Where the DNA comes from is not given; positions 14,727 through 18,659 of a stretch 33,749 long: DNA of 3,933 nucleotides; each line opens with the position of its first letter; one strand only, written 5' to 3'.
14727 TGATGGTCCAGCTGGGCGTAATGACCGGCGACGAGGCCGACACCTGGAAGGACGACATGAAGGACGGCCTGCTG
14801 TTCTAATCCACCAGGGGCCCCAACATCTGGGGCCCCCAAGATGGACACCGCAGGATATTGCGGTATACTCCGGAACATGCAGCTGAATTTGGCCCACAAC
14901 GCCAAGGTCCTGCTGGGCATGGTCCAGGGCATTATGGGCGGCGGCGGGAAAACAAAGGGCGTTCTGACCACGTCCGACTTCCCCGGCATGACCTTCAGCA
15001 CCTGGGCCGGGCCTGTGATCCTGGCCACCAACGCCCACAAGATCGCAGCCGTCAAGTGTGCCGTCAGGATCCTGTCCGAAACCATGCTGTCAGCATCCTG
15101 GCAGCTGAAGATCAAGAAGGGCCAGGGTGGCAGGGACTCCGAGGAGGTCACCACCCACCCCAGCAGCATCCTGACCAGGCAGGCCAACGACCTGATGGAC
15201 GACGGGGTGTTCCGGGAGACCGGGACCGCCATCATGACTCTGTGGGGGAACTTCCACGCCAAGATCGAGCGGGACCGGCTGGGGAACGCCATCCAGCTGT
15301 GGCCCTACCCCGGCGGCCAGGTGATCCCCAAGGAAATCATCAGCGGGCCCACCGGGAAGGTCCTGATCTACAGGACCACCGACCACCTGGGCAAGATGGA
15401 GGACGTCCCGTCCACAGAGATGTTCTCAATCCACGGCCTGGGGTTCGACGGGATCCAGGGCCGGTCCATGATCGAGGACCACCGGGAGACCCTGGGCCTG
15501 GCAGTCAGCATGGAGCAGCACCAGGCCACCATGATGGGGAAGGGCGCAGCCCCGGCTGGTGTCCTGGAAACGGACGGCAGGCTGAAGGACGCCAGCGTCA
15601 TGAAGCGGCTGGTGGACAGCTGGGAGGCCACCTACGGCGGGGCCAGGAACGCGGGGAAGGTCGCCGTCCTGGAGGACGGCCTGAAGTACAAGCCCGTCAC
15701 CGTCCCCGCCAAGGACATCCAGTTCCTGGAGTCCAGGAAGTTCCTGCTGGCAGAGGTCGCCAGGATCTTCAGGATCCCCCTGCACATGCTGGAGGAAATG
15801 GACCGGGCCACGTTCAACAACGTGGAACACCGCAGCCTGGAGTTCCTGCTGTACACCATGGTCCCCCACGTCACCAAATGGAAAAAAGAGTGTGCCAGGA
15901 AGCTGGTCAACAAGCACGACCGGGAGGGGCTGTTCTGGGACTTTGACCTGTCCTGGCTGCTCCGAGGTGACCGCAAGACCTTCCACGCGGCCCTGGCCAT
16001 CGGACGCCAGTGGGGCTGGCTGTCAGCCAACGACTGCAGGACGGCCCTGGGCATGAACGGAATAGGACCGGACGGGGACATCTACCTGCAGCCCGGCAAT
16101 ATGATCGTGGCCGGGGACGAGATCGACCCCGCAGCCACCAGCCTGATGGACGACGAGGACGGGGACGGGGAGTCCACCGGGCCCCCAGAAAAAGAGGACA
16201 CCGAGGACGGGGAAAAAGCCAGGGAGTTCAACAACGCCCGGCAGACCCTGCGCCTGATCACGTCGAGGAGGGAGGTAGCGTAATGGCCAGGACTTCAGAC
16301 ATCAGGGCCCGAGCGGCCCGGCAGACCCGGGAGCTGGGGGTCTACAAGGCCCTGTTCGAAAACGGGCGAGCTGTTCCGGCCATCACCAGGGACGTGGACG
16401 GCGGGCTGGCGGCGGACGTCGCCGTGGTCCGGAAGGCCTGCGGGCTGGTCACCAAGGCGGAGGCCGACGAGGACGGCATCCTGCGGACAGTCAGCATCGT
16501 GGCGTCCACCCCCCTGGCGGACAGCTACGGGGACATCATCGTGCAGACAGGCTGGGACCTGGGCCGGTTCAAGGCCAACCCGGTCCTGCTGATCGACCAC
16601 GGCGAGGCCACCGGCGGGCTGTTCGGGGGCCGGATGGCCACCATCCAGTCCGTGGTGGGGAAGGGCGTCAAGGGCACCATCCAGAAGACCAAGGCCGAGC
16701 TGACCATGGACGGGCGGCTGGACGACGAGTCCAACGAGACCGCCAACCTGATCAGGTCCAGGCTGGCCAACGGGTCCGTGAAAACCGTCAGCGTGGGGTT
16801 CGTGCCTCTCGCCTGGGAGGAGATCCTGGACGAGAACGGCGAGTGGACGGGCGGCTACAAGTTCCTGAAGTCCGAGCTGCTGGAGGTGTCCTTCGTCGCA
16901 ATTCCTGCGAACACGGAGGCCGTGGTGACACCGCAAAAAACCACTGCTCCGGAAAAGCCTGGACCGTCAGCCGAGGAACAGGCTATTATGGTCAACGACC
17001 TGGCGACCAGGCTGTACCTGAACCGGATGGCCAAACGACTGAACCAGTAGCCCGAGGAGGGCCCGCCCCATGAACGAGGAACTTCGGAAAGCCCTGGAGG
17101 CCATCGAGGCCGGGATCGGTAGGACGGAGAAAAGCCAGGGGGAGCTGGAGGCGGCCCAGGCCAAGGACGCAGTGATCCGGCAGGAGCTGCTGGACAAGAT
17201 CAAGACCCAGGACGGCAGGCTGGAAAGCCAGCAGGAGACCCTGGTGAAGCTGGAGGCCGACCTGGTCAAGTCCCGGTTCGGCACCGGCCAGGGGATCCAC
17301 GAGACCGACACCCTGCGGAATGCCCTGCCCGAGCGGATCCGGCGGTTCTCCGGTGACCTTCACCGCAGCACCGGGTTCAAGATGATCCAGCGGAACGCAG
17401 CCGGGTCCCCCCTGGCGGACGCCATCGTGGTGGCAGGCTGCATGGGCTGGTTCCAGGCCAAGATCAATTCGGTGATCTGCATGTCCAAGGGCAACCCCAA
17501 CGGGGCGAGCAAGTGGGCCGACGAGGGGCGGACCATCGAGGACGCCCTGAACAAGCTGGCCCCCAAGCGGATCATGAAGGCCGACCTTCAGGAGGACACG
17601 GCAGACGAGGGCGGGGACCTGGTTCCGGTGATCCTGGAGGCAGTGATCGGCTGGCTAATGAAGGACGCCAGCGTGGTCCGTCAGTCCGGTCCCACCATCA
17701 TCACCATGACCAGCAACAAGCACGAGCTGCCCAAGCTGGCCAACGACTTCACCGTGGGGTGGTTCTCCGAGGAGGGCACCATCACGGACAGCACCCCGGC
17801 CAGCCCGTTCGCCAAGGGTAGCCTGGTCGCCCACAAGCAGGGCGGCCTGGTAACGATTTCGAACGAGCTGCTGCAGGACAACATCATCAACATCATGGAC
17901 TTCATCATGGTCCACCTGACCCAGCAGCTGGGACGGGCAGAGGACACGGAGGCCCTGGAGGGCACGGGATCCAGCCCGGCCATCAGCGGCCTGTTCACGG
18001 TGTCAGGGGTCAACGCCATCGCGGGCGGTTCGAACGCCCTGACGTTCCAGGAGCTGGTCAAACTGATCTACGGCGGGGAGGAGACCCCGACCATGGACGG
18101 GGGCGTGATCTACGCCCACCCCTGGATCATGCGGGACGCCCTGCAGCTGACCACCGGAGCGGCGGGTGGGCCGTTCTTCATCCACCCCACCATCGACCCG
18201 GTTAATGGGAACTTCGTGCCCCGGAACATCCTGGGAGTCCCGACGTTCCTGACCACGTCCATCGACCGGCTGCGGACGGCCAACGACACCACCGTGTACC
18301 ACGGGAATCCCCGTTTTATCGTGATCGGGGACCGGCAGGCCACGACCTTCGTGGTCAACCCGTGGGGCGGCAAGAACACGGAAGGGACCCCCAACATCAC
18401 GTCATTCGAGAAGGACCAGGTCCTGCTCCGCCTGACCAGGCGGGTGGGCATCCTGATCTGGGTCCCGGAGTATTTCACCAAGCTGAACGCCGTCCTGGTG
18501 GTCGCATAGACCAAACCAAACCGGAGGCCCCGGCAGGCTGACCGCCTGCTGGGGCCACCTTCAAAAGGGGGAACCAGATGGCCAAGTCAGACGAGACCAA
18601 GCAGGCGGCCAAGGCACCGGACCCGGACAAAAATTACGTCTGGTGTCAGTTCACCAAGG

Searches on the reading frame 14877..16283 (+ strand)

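Call 25: search_protein_families(library=pfam, proteins=[window:14877-16283:+], max_evalue=0.01)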
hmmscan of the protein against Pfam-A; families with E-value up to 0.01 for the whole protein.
window:14877-16283:+ (468 aa): 1 family
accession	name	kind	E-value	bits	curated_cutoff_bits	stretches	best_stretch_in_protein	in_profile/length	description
PF04860.17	Phage_portal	-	5e-82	276.1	39.1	1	58-392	2-321/321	Phage portal protein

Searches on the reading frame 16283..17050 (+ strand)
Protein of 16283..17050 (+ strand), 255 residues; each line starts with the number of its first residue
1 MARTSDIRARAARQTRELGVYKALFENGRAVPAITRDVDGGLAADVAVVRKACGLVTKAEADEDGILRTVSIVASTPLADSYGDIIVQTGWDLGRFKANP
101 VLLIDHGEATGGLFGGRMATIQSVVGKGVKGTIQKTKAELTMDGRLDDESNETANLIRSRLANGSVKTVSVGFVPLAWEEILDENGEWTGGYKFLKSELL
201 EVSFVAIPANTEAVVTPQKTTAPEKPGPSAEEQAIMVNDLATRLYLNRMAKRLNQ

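Call 25: search_protein_families(library=pfam, proteins=[window:16283-17050:+], max_evalue=0.01)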
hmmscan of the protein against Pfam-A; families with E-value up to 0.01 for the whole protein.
window:16283-17050:+ (255 aa): 1 family
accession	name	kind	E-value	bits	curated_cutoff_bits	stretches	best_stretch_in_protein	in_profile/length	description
PF04586.22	Peptidase_S78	-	1e-07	32.7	21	1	140-219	81-156/165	Caudovirus prohead serine protease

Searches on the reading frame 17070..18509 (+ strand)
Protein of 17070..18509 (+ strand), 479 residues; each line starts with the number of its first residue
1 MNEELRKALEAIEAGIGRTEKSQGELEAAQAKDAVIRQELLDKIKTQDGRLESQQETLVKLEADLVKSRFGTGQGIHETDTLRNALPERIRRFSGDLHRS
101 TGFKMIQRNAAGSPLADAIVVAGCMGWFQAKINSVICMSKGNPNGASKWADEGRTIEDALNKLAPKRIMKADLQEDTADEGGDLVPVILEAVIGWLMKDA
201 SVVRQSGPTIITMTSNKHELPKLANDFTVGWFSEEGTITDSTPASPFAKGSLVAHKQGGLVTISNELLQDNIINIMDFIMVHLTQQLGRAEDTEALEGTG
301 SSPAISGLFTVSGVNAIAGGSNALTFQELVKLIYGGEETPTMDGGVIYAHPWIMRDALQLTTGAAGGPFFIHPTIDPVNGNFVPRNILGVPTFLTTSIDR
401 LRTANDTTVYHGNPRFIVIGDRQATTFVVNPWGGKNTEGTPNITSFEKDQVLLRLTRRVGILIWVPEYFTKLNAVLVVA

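Call 25: search_protein_families(library=pfam, proteins=[window:17070-18509:+], max_evalue=0.01)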
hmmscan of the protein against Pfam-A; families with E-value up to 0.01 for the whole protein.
window:17070-18509:+ (479 aa): 1 family
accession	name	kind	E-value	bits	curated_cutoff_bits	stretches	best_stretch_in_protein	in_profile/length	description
PF05065.19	Phage_capsid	-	2.2e-30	106.4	24.2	1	181-473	1-279/280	Phage capsid family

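Call 50: find_related_loci(query=A3, collection=genome_contigs, flank=10000)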
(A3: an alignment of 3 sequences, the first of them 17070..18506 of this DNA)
Query A3 (479 aa) in genome_contigs; peptide patterns used: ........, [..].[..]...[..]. (x = any residue, [..] = any of these).
68 stretches matched a pattern; 2 encode a relative of the query (tblastn E <= 1e-3); 2 distinct loci.
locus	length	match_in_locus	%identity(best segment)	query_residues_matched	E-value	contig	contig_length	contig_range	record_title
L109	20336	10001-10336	28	197-310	4e-10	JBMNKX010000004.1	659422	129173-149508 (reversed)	MAG: Bacillota bacterium isolate SBF912LR0HQ0172 contig_42370, whole genome shotgun sequence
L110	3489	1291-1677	28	181-301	4e-5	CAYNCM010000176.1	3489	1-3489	MAG TPA_asm: uncultured Planctomycetaceae bacterium isolate SRP141376_co4_294 genome assembly, contig: NODE_45060_length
